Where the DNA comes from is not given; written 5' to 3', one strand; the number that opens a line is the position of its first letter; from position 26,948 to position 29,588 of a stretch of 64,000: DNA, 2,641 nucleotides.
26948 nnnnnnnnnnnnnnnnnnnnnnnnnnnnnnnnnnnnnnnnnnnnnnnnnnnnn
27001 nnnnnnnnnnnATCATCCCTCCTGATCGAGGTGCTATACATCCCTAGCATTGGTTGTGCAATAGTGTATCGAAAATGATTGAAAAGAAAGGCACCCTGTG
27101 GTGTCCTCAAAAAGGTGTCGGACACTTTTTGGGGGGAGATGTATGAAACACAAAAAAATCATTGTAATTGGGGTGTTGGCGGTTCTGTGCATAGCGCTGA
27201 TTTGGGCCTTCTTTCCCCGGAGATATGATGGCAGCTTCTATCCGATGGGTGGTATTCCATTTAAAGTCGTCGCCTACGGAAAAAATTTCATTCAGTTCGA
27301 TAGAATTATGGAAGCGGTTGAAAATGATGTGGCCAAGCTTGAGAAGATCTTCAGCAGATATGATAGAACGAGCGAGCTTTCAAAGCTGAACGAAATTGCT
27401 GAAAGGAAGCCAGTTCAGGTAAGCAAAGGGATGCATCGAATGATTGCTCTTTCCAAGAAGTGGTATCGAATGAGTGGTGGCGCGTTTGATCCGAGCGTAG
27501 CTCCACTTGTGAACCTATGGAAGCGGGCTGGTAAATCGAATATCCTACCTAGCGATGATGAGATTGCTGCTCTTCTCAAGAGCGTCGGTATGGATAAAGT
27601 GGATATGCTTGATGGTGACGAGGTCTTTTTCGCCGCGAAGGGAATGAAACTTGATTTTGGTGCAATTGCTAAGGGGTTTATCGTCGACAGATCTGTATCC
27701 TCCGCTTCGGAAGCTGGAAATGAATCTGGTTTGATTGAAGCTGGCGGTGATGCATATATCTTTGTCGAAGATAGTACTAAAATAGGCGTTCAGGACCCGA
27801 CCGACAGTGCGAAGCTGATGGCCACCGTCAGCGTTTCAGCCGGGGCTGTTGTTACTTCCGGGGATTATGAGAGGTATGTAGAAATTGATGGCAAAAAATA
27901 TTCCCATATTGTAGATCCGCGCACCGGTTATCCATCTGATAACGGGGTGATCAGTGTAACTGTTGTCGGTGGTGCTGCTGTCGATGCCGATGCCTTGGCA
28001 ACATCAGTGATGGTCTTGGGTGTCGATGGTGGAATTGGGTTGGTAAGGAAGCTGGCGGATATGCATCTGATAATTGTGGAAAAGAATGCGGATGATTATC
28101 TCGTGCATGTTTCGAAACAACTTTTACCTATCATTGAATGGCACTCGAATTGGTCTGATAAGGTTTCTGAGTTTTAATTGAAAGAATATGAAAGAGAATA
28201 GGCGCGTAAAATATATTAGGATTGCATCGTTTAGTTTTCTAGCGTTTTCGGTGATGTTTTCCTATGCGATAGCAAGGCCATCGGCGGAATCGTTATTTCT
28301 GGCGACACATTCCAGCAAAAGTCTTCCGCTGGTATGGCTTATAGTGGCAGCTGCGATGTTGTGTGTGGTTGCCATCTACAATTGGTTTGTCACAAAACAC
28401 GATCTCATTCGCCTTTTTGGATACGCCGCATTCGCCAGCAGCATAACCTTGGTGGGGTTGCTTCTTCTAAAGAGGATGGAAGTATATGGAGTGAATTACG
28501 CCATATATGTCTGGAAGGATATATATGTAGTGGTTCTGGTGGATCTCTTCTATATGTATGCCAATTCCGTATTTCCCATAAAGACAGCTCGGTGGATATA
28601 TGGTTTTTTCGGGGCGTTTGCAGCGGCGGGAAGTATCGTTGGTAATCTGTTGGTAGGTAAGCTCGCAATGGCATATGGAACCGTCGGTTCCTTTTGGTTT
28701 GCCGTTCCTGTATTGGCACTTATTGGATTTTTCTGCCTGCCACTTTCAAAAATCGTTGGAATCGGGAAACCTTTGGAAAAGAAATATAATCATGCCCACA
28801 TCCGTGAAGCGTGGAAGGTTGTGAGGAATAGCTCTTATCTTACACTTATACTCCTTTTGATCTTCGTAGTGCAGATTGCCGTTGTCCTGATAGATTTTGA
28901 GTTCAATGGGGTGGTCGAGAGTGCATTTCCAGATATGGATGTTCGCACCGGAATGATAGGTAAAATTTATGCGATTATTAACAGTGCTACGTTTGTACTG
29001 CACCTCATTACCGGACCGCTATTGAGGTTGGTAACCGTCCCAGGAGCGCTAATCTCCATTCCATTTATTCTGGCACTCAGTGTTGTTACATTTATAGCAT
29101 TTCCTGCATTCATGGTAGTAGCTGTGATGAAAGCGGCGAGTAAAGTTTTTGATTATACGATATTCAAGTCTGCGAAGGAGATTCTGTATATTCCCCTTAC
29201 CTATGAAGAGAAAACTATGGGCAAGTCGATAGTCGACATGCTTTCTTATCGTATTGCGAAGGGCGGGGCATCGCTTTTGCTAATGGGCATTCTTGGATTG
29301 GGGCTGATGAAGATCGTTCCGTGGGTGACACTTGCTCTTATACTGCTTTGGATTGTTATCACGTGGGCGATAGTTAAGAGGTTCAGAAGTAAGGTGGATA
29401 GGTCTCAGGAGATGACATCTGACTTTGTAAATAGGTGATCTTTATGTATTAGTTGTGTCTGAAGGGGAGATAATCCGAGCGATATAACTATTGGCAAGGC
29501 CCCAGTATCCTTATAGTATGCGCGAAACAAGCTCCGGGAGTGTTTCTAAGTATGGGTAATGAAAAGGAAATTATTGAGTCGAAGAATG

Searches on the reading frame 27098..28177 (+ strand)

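Call 43: search_protein_families(library=pfam, proteins=[window:27098-28177:+], max_evalue=0.00001)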
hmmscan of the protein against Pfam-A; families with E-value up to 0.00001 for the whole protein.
window:27098-28177:+ (359 aa): 1 family
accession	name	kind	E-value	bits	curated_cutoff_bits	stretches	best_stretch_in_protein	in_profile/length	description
PF02424.20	ApbE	-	3.6e-78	263.2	25.6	1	55-322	5-262/266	ApbE family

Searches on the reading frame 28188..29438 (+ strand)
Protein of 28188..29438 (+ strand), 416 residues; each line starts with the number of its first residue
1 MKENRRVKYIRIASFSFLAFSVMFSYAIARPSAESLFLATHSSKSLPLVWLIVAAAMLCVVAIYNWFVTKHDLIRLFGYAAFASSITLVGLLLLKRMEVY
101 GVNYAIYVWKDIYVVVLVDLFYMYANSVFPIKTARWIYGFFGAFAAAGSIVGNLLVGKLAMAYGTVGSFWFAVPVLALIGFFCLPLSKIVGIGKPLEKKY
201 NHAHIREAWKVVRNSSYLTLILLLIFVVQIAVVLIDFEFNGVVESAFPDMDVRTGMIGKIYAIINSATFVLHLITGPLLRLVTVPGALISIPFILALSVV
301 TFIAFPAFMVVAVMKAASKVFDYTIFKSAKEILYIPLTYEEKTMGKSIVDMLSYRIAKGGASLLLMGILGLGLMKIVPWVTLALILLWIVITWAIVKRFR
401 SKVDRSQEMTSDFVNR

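Call 43: search_protein_families(library=pfam, proteins=[window:28188-29438:+], max_evalue=0.00001)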
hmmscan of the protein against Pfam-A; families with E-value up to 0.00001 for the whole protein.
window:28188-29438:+ (416 aa): 1 family
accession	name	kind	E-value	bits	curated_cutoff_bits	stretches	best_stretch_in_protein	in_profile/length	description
PF03219.20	TLC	-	5e-18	65.6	21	1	309-396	396-483/491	TLC ATP/ADP transporter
